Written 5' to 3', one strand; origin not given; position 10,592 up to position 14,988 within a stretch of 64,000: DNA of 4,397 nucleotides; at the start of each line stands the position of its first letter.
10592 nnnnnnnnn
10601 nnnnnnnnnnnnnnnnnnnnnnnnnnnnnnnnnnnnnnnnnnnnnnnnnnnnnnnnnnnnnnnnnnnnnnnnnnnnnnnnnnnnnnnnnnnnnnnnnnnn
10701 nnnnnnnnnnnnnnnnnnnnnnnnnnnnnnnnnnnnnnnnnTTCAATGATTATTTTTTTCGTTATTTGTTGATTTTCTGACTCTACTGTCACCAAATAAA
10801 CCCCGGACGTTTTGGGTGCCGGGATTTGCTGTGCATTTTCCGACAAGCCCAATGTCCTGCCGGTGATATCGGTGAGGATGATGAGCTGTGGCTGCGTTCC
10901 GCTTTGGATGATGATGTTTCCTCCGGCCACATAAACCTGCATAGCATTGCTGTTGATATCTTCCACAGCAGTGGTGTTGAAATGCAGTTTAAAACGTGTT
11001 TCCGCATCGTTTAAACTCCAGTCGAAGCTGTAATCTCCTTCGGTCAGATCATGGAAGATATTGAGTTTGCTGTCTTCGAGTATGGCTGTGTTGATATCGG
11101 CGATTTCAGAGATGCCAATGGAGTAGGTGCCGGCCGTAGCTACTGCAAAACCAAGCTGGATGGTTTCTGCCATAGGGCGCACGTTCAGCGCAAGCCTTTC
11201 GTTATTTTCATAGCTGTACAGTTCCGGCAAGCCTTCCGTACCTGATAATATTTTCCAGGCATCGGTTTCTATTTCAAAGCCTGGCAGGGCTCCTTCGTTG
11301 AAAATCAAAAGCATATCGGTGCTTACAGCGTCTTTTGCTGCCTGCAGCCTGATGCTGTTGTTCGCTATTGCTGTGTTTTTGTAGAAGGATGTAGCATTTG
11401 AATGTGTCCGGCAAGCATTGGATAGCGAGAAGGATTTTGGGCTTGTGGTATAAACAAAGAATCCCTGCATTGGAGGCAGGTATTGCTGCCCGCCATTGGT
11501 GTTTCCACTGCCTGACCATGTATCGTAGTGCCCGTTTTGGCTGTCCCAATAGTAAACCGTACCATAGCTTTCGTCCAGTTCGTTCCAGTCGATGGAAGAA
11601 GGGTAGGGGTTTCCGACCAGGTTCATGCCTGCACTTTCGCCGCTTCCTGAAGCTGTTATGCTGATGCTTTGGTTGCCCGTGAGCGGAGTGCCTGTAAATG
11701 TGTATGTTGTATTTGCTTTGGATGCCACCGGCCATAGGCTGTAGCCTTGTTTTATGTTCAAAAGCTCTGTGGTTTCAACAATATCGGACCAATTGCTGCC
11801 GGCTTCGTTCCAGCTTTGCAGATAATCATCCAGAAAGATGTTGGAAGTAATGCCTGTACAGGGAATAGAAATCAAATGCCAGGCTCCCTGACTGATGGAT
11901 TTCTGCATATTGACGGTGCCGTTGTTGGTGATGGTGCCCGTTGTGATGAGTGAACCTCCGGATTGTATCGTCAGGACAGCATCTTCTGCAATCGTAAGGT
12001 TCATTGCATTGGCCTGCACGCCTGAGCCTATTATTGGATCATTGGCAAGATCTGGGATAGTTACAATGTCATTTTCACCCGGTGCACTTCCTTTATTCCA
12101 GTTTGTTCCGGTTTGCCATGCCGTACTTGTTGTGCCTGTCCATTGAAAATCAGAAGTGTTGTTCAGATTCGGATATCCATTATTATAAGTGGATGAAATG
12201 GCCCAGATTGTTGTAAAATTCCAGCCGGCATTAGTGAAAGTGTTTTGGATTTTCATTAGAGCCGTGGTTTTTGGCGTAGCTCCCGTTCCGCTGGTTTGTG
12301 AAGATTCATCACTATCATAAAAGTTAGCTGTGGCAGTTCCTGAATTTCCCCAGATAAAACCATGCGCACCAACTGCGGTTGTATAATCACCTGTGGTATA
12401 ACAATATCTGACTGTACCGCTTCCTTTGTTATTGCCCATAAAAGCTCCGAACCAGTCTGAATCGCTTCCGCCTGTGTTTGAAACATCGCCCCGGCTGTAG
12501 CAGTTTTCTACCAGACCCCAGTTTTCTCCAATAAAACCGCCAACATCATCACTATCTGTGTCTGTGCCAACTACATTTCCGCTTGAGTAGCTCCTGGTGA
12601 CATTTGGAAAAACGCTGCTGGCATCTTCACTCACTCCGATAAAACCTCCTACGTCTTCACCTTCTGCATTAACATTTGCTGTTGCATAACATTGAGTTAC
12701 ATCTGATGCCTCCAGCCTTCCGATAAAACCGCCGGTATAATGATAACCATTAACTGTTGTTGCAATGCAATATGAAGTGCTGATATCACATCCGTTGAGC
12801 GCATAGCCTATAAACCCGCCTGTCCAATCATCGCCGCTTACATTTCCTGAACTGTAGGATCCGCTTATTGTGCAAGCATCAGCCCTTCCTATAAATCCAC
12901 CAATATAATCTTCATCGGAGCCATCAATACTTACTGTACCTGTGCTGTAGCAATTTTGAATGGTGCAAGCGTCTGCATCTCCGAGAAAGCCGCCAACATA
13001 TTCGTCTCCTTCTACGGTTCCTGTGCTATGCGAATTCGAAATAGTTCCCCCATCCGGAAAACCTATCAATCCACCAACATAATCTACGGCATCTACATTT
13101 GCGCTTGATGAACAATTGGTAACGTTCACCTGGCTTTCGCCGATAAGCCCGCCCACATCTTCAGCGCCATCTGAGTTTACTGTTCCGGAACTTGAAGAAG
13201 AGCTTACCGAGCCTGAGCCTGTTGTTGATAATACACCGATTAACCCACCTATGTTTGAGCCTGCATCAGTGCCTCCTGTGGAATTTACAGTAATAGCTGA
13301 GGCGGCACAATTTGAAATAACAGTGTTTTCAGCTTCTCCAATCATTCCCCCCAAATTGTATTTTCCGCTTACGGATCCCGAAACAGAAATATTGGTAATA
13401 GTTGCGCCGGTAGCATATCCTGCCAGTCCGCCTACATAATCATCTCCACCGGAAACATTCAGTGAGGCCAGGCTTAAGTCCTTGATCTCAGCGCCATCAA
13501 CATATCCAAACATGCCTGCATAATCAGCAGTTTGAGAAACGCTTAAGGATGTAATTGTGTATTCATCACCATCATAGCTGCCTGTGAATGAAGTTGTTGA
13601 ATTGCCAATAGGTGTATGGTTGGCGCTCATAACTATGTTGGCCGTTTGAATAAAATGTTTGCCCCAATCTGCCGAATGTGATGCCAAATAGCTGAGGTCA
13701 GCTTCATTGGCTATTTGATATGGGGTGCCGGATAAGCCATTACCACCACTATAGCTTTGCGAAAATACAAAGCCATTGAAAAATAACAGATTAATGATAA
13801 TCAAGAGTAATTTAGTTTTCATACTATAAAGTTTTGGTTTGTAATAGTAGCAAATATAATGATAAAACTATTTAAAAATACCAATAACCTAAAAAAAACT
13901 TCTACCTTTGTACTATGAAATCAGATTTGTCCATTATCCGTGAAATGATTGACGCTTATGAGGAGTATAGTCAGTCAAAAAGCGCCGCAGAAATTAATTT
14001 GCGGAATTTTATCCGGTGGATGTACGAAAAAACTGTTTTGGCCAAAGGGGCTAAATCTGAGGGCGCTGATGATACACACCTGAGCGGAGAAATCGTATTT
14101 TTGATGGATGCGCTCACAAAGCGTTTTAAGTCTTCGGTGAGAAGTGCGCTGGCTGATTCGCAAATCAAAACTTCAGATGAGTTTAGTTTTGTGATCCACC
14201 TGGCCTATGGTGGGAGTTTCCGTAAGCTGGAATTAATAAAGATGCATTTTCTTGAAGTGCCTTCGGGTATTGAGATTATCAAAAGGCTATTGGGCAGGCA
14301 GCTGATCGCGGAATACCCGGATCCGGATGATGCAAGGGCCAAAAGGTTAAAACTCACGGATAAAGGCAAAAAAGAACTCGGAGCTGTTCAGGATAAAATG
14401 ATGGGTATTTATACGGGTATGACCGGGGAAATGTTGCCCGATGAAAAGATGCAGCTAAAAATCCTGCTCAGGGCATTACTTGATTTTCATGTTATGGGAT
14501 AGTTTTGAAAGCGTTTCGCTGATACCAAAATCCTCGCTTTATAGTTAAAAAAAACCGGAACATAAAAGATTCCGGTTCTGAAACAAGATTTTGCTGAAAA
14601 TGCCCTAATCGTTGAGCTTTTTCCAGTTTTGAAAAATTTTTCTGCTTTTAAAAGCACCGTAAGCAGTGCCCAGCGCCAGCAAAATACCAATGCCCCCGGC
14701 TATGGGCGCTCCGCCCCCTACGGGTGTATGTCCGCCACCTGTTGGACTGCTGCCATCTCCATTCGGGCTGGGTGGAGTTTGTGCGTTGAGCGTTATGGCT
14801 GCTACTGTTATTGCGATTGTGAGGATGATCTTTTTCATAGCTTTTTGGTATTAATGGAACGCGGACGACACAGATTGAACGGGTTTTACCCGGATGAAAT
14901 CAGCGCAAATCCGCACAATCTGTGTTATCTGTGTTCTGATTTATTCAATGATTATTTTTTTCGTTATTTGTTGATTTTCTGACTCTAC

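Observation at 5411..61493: Six cargo-linked mini-proteins that look like free-standing C-terminal sorting tags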

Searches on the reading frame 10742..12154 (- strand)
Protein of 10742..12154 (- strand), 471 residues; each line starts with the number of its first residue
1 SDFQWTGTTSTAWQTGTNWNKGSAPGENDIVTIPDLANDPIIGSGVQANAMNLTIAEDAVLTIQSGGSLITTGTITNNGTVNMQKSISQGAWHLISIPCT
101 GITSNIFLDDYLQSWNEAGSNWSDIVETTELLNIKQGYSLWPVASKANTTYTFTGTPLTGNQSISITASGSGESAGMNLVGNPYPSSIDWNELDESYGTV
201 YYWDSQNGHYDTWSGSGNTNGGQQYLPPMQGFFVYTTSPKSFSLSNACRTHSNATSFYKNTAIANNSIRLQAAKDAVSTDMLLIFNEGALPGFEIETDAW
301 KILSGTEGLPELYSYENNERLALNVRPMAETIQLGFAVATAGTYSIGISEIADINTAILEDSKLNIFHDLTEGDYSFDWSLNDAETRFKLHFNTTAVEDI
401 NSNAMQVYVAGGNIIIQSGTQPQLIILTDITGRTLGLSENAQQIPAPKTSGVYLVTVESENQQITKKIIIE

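Call 26: find_homologous_proteins(query=window:10742-12154:-, max_evalue=0.00001)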
Query window:10742-12154:- (471 aa): 247 proteins with E <= 0.00001 among 8000 candidates; the best 120 are listed.
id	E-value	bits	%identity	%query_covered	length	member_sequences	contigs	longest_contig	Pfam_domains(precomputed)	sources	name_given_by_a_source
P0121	6.3e-148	512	55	100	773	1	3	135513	-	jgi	-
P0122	6.4e-129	449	46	100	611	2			PF18962.8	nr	nr:T9SS type A sorting domain-containing protein [Bacteroidota bacterium]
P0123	7.8e-127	442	46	93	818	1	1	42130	PF07581.18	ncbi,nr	ncbi:MAG: T9SS type A sorting domain-containing protein [Bacteroidales bacterium]|nr:T9SS type A sor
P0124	2.1e-126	441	49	99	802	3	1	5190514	PF07581.18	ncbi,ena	-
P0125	1.4e-124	435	47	99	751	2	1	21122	PF18962.8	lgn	-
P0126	7.2e-124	432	45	99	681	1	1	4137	PF18962.8,PF07581.18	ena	-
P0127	2.4e-121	424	47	92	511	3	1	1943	-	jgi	jgi:hypothetical protein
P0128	2.5e-119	417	47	99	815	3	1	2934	PF07581.18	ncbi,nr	ncbi:MAG: T9SS type A sorting domain-containing protein, partial [Bacteroidales bacterium]|nr:T9SS t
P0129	4.1e-117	410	45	100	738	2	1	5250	PF13385.14,PF18962.8,PF02210.32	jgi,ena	-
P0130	1.7e-116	408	43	100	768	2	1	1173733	-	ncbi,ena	-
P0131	7.9e-116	406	43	99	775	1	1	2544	PF18962.8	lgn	-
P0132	8.5e-116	406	46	100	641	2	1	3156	PF18962.8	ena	-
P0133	1.0e-115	405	43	100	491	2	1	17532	PF18962.8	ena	-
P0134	1.5e-115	405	47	99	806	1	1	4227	PF18962.8,PF07581.18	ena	-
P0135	1.6e-115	405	46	100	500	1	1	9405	PF18962.8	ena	-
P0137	9.5e-114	399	46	100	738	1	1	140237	PF13385.14,PF18962.8,PF02210.32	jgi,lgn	jgi:hypothetical protein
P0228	2.5e-35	140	31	93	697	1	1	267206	PF18962.8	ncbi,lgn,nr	ncbi:MAG: T9SS type A sorting domain-containing protein [Bacteroidetes bacterium]|nr:T9SS type A sor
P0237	2.2e-29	121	28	85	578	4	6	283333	PF18962.8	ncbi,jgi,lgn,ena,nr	ncbi:MAG TPA: T9SS type A sorting domain-containing protein [Bacteroidia bacterium]|nr:T9SS type A s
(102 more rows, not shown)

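Call 39: predict_structure(alignment_id=A2)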
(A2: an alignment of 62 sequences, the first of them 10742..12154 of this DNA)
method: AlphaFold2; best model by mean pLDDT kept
length: 471 residues; sequences in the alignment: 62
mean_pLDDT: 92.9   pTM: 0.81
mean pLDDT of the five models: 92.9, 91.9, 91.5, 90.6, 90.0
residues with pLDDT >= 90: 409; 70-90: 41; 50-70: 14; < 50: 7
segments of 3 or more residues with pLDDT < 50: 395-401
pLDDT, mean of each block of 10 residues (from residue 1): 97 98 97 98 97 98 97 97 95 96 96 95 97 97 81 96 95 91 97 95 93 93 93 97 96 70 85 95 96 93 94 95 95 97 97 94 94 97 98 58 74 91 95 94 94 93 89 84
secondary structure, 60 per line:
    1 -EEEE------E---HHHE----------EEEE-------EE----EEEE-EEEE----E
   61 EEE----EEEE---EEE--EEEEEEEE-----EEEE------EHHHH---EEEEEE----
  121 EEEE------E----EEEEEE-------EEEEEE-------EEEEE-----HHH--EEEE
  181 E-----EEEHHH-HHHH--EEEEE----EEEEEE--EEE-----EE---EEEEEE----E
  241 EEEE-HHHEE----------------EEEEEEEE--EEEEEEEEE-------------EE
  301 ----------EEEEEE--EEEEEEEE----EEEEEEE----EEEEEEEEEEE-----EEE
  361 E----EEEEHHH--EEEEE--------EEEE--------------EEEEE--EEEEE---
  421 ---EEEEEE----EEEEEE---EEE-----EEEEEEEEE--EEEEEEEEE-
elements in order: E2-5 E30-33 E47-50 E52-55 E60-63 E68-71 E75-77 E80-87 E93-96 H104-107 E111-116 E121-124 E136-141 E149-154 E162-166 E177-181 E187-189 H194-197 E200-204 E209-214 E217-219 E230-235 E240-244 E267-274 E277-285 E311-316 E319-326 E331-337 E342-352 E358-361 E366-369 E375-379 E388-391 E406-410 E413-417 E424-429 E434-439 E443-445 E451-459 E462-470

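Call 42: fold_search(model_id=the predicted structure, library=pdb)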
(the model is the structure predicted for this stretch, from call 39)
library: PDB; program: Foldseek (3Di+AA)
matches with E <= 10: 1099; with E <= 0.001: 4
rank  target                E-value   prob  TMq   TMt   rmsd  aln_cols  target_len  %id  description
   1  9x1i_A                5.1e-05  0.85  0.14  0.08  29.3       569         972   13  Structure of endo-beta-N-acetylglucosaminidase HS (released 2026-03-18)
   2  5g56                  3.1e-04  0.69  0.14  0.10  23.1       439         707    7  THE TETRA-MODULAR CELLULOSOMAL ARABINOXYLANASE CtXyl5A STRUCTURE AS REVEALED BY X-RAY CRYSTALLOGRAPHY (released 2016-06-29)
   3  5ag8_A                4.0e-04  1.00  0.13  0.37  12.1       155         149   19  CRYSTAL STRUCTURE OF A MUTANT (665I6H) OF THE C-TERMINAL DOMAIN OF RGPB (released 2016-04-06)
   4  7pq4_MODEL_1_A        5.5e-04  1.00  0.13  0.57   7.7        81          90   25  NMR Structure of RgpB C-terminal Domain (released 2022-09-28)
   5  7t0r_A                1.1e-03  0.47  0.13  0.16  24.2       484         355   10  Crystal structure of the anti-CD4 adnectin 6940_B01 as a complex with the extracellular domains of CD4 and ibalizumab  (released 2022-01-12)
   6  7ptp_A                1.1e-03  0.28  0.11  0.08  28.9       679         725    9  In-situ structure of pentameric S-layer protein (released 2021-12-15)
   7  8gl8_D                1.8e-03  1.00  0.13  0.74   2.3        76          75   21  The Type 9 Secretion System Extended Translocon - SprA-PorV-PPI-RemZ-SkpA-SprE complex (released 2024-01-31)
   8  9g8b_A                1.8e-03  0.28  0.10  0.13  25.3       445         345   11  CryoEM structure of the fragment-2 (2892-3236) in the grappling hook protein A (GhpA) in the bacterium Aureispira sp.  (released 2024-10-16)
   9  7t0o_H                2.8e-03  0.35  0.12  0.16  24.1       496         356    9  cryoEM reconstruction of the HIV gp140 in complex with the extracellular domains of CD4 and the adnectin domain of Com (released 2022-01-12)
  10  9flu_A                3.1e-03  0.25  0.11  0.14  26.4       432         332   10  CryoEM structure of the fragment-1 (3402-3733) in the grappling hook protein A (GhpA) in the bacterium Aureispira sp.  (released 2024-10-16)
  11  2eid                  3.2e-03  0.13  0.10  0.09  26.5       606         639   10  Galactose Oxidase W290G mutant (released 2007-04-24)
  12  7t0o_L                3.8e-03  0.30  0.12  0.15  23.7       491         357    9  cryoEM reconstruction of the HIV gp140 in complex with the extracellular domains of CD4 and the adnectin domain of Com (released 2022-01-12)
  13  9flw_A                3.8e-03  0.20  0.11  0.10  38.1       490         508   10  CryoEM structure of the fragment-6 (3571-4078) in the grappling hook protein A (GhpA) in the bacterium Aureispira sp.  (released 2024-10-16)
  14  8gl6_D                4.9e-03  1.00  0.13  0.71   2.4        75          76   24  The Type 9 Secretion System in vitro assembled, RemA-CTD substrate bound complex (released 2024-01-31)
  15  9flx_A                7.1e-03  0.25  0.12  0.15  25.9       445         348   10  CryoEM structure of the fragment-4 (4074-4421) in the grappling hook protein A (GhpA) in the bacterium Aureispira sp.  (released 2024-10-16)
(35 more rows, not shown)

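Call 48: find_encoding_contigs(protein=P0121, flank=4000, max_places=2)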
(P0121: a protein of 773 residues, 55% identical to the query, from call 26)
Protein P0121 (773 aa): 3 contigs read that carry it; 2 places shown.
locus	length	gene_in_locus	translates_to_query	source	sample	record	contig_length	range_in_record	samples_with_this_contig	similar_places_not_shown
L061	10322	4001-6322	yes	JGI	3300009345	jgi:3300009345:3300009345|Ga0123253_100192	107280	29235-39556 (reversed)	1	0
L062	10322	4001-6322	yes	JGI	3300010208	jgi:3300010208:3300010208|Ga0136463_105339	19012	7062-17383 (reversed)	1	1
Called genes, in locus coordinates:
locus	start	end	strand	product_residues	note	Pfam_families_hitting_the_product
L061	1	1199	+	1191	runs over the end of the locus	PF01074:Glyco_hydro_38N, PF07748:Glyco_hydro_38C, PF17677:Glyco_hydro38C2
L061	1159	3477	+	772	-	PF00930:DPPIV_N, PF26549:Tricorn_N (faint), PF00326:Peptidase_S9, PF12146:Hydrolase_4 (faint)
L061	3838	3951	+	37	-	-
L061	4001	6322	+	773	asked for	-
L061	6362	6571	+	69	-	-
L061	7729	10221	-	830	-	PF00801:PKD, PF18911:PKD_4, PF00801:PKD (weak), PF18911:PKD_4 (weak), PF18962:Por_Secre_tail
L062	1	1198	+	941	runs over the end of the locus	?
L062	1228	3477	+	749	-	PF00930:DPPIV_N, PF26549:Tricorn_N (faint), PF00326:Peptidase_S9, PF12146:Hydrolase_4 (faint)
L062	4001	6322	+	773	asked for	-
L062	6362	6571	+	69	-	-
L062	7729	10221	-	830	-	PF00801:PKD, PF18911:PKD_4, PF00801:PKD (weak), PF18911:PKD_4 (weak), PF18962:Por_Secre_tail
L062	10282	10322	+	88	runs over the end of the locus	PF14492:EFG_III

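Call 49: find_encoding_contigs(protein=P0137, flank=4000, max_places=2)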
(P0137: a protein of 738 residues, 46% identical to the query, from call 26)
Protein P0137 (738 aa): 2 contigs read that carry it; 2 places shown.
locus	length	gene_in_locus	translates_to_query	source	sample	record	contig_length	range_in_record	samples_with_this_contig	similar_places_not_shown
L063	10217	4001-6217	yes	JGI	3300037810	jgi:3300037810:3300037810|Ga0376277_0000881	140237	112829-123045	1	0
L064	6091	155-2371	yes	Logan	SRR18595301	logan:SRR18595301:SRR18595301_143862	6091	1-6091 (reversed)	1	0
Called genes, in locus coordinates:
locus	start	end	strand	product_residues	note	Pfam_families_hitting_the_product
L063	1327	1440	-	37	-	-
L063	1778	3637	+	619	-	PF17874:TPR_MalT (weak), PF13432:TPR_16 (faint), PF00515:TPR_1 (faint), PF07719:TPR_2 (faint), PF13181:TPR_8 (faint), PF13374:TPR_10 (faint), PF13424:TPR_12, PF13424:TPR_12, +2 more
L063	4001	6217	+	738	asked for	PF13385:Laminin_G_3, PF02210:Laminin_G_2 (faint), PF18962:Por_Secre_tail (weak)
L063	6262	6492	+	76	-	-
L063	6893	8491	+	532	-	PF03577:Peptidase_C69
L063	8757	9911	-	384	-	PF00560:LRR_1 (faint), PF23598:LRR_14, PF12799:LRR_4 (weak), PF13855:LRR_8, PF23598:LRR_14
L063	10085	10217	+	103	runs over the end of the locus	-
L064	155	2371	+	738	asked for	PF13385:Laminin_G_3, PF02210:Laminin_G_2 (faint), PF18962:Por_Secre_tail (weak)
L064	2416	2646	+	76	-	-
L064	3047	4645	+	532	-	PF03577:Peptidase_C69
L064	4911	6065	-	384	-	PF00560:LRR_1 (faint), PF23598:LRR_14, PF12799:LRR_4 (weak), PF13855:LRR_8, PF23598:LRR_14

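Call 50: find_encoding_contigs(protein=P0228, flank=4000, max_places=2)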
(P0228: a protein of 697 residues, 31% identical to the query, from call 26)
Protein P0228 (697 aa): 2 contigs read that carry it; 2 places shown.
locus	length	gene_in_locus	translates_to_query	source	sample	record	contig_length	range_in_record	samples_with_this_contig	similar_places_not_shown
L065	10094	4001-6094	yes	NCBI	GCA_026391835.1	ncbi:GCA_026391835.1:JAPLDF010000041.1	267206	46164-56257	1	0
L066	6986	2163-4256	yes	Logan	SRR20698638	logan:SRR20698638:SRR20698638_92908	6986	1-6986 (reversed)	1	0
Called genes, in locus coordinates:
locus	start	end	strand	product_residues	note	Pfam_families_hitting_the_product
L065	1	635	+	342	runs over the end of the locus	PF18962:Por_Secre_tail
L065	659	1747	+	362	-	PF18962:Por_Secre_tail (faint)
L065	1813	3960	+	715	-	PF00963:Cohesin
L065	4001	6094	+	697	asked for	PF18962:Por_Secre_tail (faint)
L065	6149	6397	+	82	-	PF28310:PID_CTERM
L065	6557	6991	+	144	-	-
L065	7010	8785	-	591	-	PF13231:PMT_2, PF00515:TPR_1 (faint), PF07719:TPR_2 (faint), PF13181:TPR_8 (faint), PF13414:TPR_11 (faint), PF13432:TPR_16 (weak), PF14559:TPR_19 (faint), PF13431:TPR_17 (faint)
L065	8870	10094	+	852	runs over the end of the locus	PF01239:PPTA (faint), PF07719:TPR_2 (faint), PF13174:TPR_6 (faint), PF00515:TPR_1 (weak), PF13414:TPR_11, PF14559:TPR_19 (weak), PF00515:TPR_1 (weak), PF13414:TPR_11 (weak), +7 more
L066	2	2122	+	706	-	?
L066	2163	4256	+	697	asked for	PF18962:Por_Secre_tail (faint)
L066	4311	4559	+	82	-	PF28310:PID_CTERM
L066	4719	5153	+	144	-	-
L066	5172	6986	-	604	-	?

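Call 51: find_encoding_contigs(protein=P0237, flank=4000, max_places=2)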
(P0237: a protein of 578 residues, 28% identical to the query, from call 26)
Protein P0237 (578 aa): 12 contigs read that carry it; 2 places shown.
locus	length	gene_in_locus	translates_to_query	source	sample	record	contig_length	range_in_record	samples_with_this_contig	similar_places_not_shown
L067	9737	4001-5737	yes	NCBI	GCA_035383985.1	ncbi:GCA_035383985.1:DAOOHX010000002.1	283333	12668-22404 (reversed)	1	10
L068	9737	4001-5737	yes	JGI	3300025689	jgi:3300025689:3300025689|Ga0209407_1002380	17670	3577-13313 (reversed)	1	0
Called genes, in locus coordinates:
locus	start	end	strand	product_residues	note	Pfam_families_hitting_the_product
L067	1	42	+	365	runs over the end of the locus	PF00535:Glycos_transf_2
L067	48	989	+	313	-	PF03706:LPG_synthase_TM (weak)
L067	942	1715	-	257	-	PF02582:DUF155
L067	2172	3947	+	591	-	PF26696:PTL_trimer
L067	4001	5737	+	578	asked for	PF18962:Por_Secre_tail (weak)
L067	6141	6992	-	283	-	PF01925:TauE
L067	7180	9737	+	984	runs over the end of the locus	PF02811:PHP, PF07733:DNA_pol3_alpha, PF17657:DNA_pol3_finger, PF14579:HHH_6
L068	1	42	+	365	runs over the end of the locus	PF00535:Glycos_transf_2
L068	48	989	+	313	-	PF03706:LPG_synthase_TM (weak)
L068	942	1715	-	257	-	PF02582:DUF155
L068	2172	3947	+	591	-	PF26696:PTL_trimer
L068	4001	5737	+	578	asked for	PF18962:Por_Secre_tail (weak)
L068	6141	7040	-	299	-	PF01925:TauE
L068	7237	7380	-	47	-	-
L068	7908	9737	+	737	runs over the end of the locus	PF07733:DNA_pol3_alpha, PF17657:DNA_pol3_finger, PF14579:HHH_6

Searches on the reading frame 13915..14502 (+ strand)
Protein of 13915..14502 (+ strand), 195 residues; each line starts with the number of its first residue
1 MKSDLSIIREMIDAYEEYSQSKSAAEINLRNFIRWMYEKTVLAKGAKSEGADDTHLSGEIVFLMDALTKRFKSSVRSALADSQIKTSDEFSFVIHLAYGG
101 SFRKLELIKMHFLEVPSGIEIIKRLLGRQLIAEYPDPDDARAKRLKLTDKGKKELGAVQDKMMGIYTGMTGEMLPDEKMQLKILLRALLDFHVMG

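Call 24: search_protein_families(library=pfam, proteins=[window:13915-14502:+], max_evalue=0.01)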
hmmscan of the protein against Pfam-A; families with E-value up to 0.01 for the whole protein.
window:13915-14502:+ (195 aa): 1 family
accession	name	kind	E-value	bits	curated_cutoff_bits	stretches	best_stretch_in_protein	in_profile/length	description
PF13463.12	HTH_27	-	0.00071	20.2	22.2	1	116-151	33-68/68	Winged helix DNA-binding domain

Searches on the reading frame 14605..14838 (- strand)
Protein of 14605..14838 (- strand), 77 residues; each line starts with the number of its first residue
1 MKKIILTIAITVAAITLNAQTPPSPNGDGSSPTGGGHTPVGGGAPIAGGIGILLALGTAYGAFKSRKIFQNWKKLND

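Call 8: search_protein_families(library=ncbifam, proteins=[window:14605-14838:-], max_evalue=10)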
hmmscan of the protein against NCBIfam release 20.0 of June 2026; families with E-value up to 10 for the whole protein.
window:14605-14838:- (77 aa): 1 family
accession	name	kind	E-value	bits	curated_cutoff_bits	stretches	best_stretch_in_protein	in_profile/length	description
NF046080.1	PID_CTERM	domain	0.0043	16.9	26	1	45-64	2-20/25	PID-CTERM protein-sorting domain-containing protein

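Call 9: search_protein_families(library=pfam, proteins=[window:14605-14838:-], max_evalue=10)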
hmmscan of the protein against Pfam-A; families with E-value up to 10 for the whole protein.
window:14605-14838:- (77 aa): 1 family
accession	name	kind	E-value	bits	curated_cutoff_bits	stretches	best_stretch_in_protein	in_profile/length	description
PF08139.17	LPAM_1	-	4.5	8.4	20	1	1-13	1-13/18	Prokaryotic membrane lipoprotein lipid attachment site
